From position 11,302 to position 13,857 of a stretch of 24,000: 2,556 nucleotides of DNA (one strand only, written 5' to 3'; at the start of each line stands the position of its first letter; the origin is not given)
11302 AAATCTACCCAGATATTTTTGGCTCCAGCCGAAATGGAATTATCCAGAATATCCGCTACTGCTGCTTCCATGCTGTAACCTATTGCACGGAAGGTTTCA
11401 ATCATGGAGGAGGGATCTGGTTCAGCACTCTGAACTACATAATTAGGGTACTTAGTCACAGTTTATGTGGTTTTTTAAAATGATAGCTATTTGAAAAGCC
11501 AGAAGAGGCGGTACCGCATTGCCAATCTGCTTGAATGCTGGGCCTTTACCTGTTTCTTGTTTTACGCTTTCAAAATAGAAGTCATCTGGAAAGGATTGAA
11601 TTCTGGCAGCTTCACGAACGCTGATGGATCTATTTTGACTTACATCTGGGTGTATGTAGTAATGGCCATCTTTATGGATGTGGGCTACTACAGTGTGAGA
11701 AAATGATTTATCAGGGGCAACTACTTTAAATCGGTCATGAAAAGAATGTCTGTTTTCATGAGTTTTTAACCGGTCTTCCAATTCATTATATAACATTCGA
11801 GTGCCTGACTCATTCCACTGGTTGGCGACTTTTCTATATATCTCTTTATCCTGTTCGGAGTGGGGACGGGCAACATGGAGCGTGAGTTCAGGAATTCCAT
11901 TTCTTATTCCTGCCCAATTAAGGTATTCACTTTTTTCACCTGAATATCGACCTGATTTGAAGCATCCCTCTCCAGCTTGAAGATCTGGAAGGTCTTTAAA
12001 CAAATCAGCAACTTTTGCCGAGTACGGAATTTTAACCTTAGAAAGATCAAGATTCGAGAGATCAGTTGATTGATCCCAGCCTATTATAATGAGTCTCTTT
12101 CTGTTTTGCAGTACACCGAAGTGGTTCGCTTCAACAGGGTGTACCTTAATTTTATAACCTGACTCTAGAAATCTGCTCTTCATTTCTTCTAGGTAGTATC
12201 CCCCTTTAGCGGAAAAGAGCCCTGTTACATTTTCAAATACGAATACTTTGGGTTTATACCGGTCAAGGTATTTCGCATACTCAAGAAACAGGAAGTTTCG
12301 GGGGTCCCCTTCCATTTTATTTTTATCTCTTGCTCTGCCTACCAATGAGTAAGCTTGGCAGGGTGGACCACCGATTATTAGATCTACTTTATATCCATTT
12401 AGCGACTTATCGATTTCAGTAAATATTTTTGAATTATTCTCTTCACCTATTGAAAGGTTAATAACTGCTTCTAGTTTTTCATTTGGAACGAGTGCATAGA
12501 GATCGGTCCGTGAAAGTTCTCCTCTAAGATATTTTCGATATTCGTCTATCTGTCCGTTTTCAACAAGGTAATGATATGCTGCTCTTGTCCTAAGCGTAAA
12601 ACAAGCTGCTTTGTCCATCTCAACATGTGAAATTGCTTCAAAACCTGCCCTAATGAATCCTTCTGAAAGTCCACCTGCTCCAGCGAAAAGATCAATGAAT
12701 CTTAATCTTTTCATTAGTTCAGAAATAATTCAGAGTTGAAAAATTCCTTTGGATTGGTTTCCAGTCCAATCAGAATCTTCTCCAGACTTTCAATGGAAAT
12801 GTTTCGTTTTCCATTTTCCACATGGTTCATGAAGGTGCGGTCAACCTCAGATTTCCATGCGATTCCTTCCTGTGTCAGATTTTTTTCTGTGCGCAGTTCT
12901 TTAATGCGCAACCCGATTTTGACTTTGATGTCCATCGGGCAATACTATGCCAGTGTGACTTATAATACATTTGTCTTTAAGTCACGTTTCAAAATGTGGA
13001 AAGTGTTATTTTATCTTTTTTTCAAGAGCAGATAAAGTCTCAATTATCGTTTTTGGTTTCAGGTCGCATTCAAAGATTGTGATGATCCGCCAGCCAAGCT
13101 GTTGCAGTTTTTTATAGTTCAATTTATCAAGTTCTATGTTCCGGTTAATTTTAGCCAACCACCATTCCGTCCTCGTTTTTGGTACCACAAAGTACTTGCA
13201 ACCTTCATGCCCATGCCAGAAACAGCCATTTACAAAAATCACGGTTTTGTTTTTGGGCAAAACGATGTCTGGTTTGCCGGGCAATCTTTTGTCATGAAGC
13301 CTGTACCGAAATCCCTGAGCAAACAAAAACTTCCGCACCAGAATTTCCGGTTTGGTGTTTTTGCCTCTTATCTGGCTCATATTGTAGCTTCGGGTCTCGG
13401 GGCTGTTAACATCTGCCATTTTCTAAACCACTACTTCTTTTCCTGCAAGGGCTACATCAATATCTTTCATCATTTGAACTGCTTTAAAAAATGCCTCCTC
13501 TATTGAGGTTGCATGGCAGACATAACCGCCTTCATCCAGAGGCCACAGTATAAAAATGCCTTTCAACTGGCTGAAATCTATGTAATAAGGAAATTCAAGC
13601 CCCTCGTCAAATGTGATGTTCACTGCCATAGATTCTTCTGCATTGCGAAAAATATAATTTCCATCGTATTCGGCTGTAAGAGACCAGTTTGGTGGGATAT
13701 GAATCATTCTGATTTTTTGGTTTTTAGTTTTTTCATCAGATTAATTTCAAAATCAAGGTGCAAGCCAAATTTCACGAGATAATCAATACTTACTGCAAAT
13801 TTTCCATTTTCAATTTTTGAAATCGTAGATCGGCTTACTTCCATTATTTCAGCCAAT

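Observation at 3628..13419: Methylation-linked multi-gene defence operon: vsr, C-protein, dcm, GHKL ATPase, SF2-Z1, PD-(D/E)XK, AIPR and a small unknown gene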

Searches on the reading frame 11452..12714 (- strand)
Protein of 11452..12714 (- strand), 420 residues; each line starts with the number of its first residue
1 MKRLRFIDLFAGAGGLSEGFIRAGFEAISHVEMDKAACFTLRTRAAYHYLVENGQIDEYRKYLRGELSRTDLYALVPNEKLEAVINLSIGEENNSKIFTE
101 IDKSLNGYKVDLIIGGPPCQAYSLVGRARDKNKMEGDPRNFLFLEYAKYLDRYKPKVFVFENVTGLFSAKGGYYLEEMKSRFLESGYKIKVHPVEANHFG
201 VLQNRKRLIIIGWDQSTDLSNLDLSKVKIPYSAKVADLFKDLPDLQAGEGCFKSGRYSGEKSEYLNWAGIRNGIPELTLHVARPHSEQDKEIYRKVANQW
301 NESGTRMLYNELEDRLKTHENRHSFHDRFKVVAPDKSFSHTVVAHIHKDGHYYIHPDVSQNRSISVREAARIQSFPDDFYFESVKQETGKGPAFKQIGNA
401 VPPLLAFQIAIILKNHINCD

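Call 3: search_protein_families(library=pfam, proteins=[window:11452-12714:-], max_evalue=0.01)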
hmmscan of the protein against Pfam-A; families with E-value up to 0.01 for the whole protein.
window:11452-12714:- (420 aa): 1 family
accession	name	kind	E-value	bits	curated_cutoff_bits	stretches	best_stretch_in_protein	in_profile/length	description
PF00145.23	DNA_methylase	-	2.1e-61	208.6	22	2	99-410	51-319/324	C-5 cytosine-specific DNA methylase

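Call 4: search_protein_families(library=padloc, proteins=[window:11452-12714:-], max_evalue=0.01)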
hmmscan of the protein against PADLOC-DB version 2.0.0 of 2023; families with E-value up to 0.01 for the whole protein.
window:11452-12714:- (420 aa): 63 families (the best 25 are shown)
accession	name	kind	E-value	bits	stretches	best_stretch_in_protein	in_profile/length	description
PDLC02649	DrmMII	-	7.9e-159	527.1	1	2-417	3-418/422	DrmMII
PDLC03232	MTase_II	-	4.4e-96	320.5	1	1-418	1-461/465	Type II methyltransferase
PDLC03234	MTase_II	-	2.7e-78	261.9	1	2-418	3-367/375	Type II methyltransferase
PDLC03378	MTase_II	-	4.8e-69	231.3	1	4-417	3-330/344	Type II methyltransferase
PDLC03326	MTase_II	-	1.1e-67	227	2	104-419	69-378/412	Type II methyltransferase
PDLC02656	DrmMII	-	9.7e-60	200.8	2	1-243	2-233/491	DrmMII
PDLC00033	DruM2|DruM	-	3.3e-56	189.2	1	3-417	21-364/368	DNA cytosine methylase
PDLC03272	MTase_II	-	1.8e-55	186.7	1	1-417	72-390/407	Type II methyltransferase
PDLC03237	MTase_II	-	3e-52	175.7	2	6-219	796-974/1036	Type II methyltransferase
PDLC02648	DrmMII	-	2.6e-50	169.6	3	277-411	318-445/468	DrmMII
PDLC00026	DruM2|DruM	-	1.2e-47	161.1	1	2-417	3-318/336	DNA cytosine methylase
PDLC00027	DruM2|DruM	-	1.3e-44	151.1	3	101-215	63-173/361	DNA cytosine methylase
PDLC03279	MTase_II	-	1.7e-43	146.8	1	93-410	56-346/587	Type II methyltransferase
PDLC00031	DruM2|DruM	-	1.6e-41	140.7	2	4-214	12-172/361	DNA cytosine methylase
PDLC00030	DruM2|DruM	-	3.3e-41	139.7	1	2-418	4-365/380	DNA cytosine methylase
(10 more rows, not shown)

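Call 34: search_protein_families(library=ncbifam, proteins=[window:11452-12714:-], max_evalue=0.01)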
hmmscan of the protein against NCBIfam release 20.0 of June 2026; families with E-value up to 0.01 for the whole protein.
window:11452-12714:- (420 aa): 2 families
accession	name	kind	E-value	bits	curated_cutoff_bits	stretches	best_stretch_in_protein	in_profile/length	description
TIGR00675.1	dcm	superfamily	3.1e-51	175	100.65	2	100-410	52-326/329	DNA (cytosine-5-)-methyltransferase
NF007772.0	PRK10458.1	subfamily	1.3e-12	47.1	710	1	3-234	88-308/472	DNA cytosine methylase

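Call 49: search_solved_structures(query=window:11452-12714:-, max_evalue=0.00001)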
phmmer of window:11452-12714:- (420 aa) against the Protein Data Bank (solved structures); distinct sequences matched with E-value up to 0.00001: 43.
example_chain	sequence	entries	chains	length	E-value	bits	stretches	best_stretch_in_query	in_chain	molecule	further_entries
1dct_A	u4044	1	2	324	4.6e-31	111.8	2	109-223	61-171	PROTEIN (MODIFICATION METHYLASE HAEIII)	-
3ubt_Y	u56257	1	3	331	8.1e-30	107.7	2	109-223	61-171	Modification methylase HaeIII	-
5guv_A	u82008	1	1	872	7.9e-23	84.6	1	109-212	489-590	DNA (cytosine-5)-methyltransferase 1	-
3pt9_A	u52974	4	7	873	1.1e-22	84.2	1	109-212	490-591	DNA (cytosine-5)-methyltransferase 1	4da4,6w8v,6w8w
3pt6_A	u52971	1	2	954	1.6e-22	83.6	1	109-212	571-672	DNA (cytosine-5)-methyltransferase 1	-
6x9i_A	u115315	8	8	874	3.3e-22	82.6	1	109-212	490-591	DNA (cytosine-5)-methyltransferase 1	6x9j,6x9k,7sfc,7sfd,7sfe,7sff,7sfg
9v36_A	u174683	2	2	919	4.1e-22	82.3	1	109-212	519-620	DNA (cytosine-5)-methyltransferase 1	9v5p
3pta_A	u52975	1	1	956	4.8e-22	82.1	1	109-212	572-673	DNA (cytosine-5)-methyltransferase 1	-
3swr_A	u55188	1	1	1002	5.9e-22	81.8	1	109-212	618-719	DNA (cytosine-5)-methyltransferase 1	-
4yoc_A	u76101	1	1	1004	5.9e-22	81.8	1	109-212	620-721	DNA (cytosine-5)-methyltransferase 1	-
3av4_A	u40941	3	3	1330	6.1e-22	81.7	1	109-212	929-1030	DNA (cytosine-5)-methyltransferase 1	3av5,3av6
5wy1_A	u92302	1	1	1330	6.2e-22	81.7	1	109-212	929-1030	DNA (cytosine-5)-methyltransferase 1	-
5gut_A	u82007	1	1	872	1.1e-21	80.9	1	109-212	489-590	DNA (cytosine-5)-methyltransferase 1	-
9z07_A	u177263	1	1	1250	1.2e-21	80.8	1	109-212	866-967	DNA (cytosine-5)-methyltransferase 1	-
9mys_A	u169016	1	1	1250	1.2e-21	80.8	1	109-212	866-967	DNA (cytosine-5)-methyltransferase 1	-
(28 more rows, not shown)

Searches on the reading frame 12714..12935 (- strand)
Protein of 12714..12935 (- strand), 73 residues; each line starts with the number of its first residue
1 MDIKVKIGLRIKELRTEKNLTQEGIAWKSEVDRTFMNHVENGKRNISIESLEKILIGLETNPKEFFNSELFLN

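Call 3: search_protein_families(library=pfam, proteins=[window:12714-12935:-], max_evalue=0.01)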
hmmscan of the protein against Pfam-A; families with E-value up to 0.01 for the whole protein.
window:12714-12935:- (73 aa): 5 families
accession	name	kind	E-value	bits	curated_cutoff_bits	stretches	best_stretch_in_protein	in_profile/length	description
PF01381.28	HTH_3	-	5.6e-09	36.3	23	1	11-65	1-55/55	Helix-turn-helix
PF12844.13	HTH_19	-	1.8e-07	31.4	30.2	1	9-67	2-60/64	Helix-turn-helix domain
PF13560.12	HTH_31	-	2.4e-07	31.4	27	1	7-62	2-58/64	Helix-turn-helix domain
PF13744.12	HTH_37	-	0.00056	20.1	27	1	1-55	13-68/80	Helix-turn-helix domain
PF13443.12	HTH_26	-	0.0018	18.9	22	1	10-66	1-58/63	Cro/C1-type HTH DNA-binding domain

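Call 4: search_protein_families(library=padloc, proteins=[window:12714-12935:-], max_evalue=0.01)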
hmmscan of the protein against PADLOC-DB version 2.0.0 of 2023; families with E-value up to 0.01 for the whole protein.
window:12714-12935:- (73 aa): 18 families
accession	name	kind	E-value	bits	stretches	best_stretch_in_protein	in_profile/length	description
PDLC03665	Control_protein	-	3e-17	60.6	1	2-66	4-69/77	control protein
PDLC03668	Control_protein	-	1.7e-15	55.3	1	6-67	8-69/79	control protein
PDLC03664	Control_protein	-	7.9e-15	53.1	1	5-66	12-73/74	control protein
PDLC03666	Control_protein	-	7.7e-11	40.3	1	1-65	1-65/77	control protein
PDLC02926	HTH_VI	-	5.8e-09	34.1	1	7-55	2-50/92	-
PDLC04142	capH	-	3.2e-07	29.4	1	4-65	4-65/103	capH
PDLC04775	PDC-M69A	-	4.7e-06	25.1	1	6-64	7-65/113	-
PDLC03671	Control_protein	-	5.3e-06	24.6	1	1-56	9-64/84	control protein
PDLC03953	RmrA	-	4.8e-05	20.7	1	7-68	6-66/373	-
PDLC03944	RmrA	-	0.00011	19.4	1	8-68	8-67/384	-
PDLC03536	REase_II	-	0.00016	19.4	1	11-52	15-56/237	Type II restriction enzyme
PDLC03952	RmrA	-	0.00021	18.3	1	7-69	23-84/395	-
PDLC03947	RmrA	-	0.0006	16.7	1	6-67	11-71/383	-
PDLC03954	RmrA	-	0.0012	15.9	1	8-66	12-70/380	-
PDLC03951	RmrA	-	0.0047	13.9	1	9-66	11-67/400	-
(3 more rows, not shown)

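Call 34: search_protein_families(library=ncbifam, proteins=[window:12714-12935:-], max_evalue=0.01)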
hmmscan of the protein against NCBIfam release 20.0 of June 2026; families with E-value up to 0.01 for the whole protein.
window:12714-12935:- (73 aa): 12 families
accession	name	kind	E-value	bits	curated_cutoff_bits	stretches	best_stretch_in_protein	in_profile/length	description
TIGR03070.1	couple_hipB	subfamily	2.3e-09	37.1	71.65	1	6-55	2-51/58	type II toxin-antitoxin system Y4mF family antitoxin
NF006015.0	PRK08154.1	subfamily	3.9e-08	32.8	204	1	5-66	29-90/314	anaerobic benzoate catabolism transcriptional regulator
NF047948.1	male_kill_WMK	equivalog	1.8e-06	27.6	300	1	3-66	159-222/300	WO male-killing family protein Wmk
NF041951.1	phage_RstR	subfamily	2.4e-06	27.8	80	1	6-59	2-55/108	RstR family transcriptional repressor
NF038139.1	Reg_Aceta_RamB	equivalog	3.4e-05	22.7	700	1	7-61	3-57/465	acetate metabolism transcriptional regulator RamB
NF010465.0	PRK13890.1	equivalog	0.00015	21.8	96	1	12-60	11-59/121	conjugal transfer protein TrbA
NF046032.1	TransRegSlrRBacil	equivalog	0.00025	21.1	250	1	7-72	2-68/149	HTH-type transcriptional regulator SlrR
NF007408.0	PRK09943.1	equivalog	0.00031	20.4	211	1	4-67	5-68/185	HTH-type transcriptional regulator PuuR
NF038310.1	lysogeny_AimR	equivalog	0.0005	19.2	70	1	11-64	1-54/365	AimR family lysis-lysogeny pheromone receptor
NF007271.0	PRK09726.1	equivalog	0.00091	19.2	79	1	10-60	16-66/88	type II toxin-antitoxin system antitoxin HipB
NF041575.1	antitoxPezA_Strep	equivalog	0.002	18.1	290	1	7-55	2-50/158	type II toxin-antitoxin system antitoxin PezA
NF041493.1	MobT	equivalog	0.0036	16.2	600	1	11-62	1-53/383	MobT family relaxase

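Call 50: search_solved_structures(query=window:12714-12935:-, max_evalue=0.001, show_alignments=2)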
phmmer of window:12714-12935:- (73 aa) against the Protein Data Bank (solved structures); distinct sequences matched with E-value up to 0.001: 14.
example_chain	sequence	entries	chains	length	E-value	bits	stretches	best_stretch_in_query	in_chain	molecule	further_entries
4i6u_A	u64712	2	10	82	1.1e-13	54.1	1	6-67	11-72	Regulatory protein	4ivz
3clc_A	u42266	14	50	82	2.8e-13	52.7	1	6-67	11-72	Regulatory protein | R-M CONTROLLER PROTEIN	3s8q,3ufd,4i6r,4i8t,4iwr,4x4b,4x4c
3g5g_A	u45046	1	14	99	4.8e-13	52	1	6-67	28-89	Regulatory protein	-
4fn3_A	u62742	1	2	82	7.5e-13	51.4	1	6-67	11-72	Regulatory protein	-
4i6t_A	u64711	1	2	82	1.5e-12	50.5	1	6-67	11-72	Regulatory protein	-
4ia8_A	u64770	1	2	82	1.5e-12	50.4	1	6-67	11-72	Regulatory protein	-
4f8d_A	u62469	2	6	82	2e-12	50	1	6-67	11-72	Regulatory protein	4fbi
1y7y_A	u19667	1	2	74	3.2e-12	49.4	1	5-66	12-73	C.AhdI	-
3fya_A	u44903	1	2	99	3.5e-12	49.3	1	6-67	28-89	Regulatory protein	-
2b5a_A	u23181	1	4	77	1.5e-09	40.9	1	2-67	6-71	C.BclI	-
8tac_A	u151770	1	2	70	3.3e-05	27.2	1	6-55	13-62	DBP48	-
9k3w_A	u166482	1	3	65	0.00034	24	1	10-54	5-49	Transcriptional regulator, PbsX family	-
3ivp_A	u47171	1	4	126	0.00034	24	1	7-66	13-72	Putative transposon-related DNA-binding protein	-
9sf2_A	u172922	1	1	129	0.00066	23.1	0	7-70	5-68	Transcriptional regulator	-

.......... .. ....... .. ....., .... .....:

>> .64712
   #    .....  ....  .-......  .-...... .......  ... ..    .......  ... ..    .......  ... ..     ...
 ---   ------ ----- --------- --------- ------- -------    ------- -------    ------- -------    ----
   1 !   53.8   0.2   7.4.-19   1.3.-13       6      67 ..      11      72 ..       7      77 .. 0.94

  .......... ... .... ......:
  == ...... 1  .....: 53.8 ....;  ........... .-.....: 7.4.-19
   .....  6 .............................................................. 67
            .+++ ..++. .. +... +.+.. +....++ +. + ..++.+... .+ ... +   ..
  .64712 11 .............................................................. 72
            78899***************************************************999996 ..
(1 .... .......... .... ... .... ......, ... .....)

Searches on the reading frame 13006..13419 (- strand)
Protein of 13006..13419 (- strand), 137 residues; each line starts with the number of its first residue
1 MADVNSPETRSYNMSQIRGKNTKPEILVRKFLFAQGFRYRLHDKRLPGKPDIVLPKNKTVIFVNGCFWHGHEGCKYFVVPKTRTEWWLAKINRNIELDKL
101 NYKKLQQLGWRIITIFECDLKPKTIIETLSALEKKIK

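Call 3: search_protein_families(library=pfam, proteins=[window:13006-13419:-], max_evalue=0.01)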
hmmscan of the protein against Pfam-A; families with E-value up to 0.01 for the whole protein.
window:13006-13419:- (137 aa): 1 family
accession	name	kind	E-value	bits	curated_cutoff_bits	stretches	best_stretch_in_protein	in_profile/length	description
PF03852.21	Vsr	-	4e-34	116.7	27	1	2-72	1-71/74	DNA mismatch endonuclease Vsr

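Call 4: search_protein_families(library=padloc, proteins=[window:13006-13419:-], max_evalue=0.01)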
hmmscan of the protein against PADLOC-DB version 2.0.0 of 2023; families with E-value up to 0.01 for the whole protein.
window:13006-13419:- (137 aa): 1 family
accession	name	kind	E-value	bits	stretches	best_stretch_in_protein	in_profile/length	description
PDLC03397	Vsr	-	5.2e-35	118.8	1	1-124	1-123/156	Type II nicking endonuclease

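Call 34: search_protein_families(library=ncbifam, proteins=[window:13006-13419:-], max_evalue=0.01)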
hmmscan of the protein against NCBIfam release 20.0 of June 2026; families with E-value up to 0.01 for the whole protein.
window:13006-13419:- (137 aa): 1 family
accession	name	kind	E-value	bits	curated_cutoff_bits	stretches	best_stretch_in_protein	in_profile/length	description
TIGR00632.1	vsr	subfamily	1.9e-43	147.5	97.85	1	1-119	1-119/119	DNA mismatch endonuclease Vsr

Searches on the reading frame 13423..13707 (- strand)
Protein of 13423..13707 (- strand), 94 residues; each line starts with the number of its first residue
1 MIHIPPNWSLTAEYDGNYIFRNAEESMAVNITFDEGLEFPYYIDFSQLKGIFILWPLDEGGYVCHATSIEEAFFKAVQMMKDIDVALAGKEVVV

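Call 15: search_protein_families(library=pfam, proteins=[window:13423-13707:-], max_evalue=0.01)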
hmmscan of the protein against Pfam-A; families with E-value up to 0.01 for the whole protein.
window:13423-13707:- (94 aa): 0 families

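Call 33: search_protein_families(library=padloc, proteins=[window:13423-13707:-], max_evalue=1)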
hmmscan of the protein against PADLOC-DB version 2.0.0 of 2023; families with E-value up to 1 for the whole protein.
window:13423-13707:- (94 aa): 0 families

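Call 34: search_protein_families(library=ncbifam, proteins=[window:13423-13707:-], max_evalue=0.01)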
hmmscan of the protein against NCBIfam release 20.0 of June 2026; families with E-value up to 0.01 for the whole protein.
window:13423-13707:- (94 aa): 0 families

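Call 96: search_protein_families(library=pfam, proteins=[window:13423-13707:-], max_evalue=1)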
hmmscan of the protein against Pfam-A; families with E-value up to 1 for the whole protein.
window:13423-13707:- (94 aa): 0 families
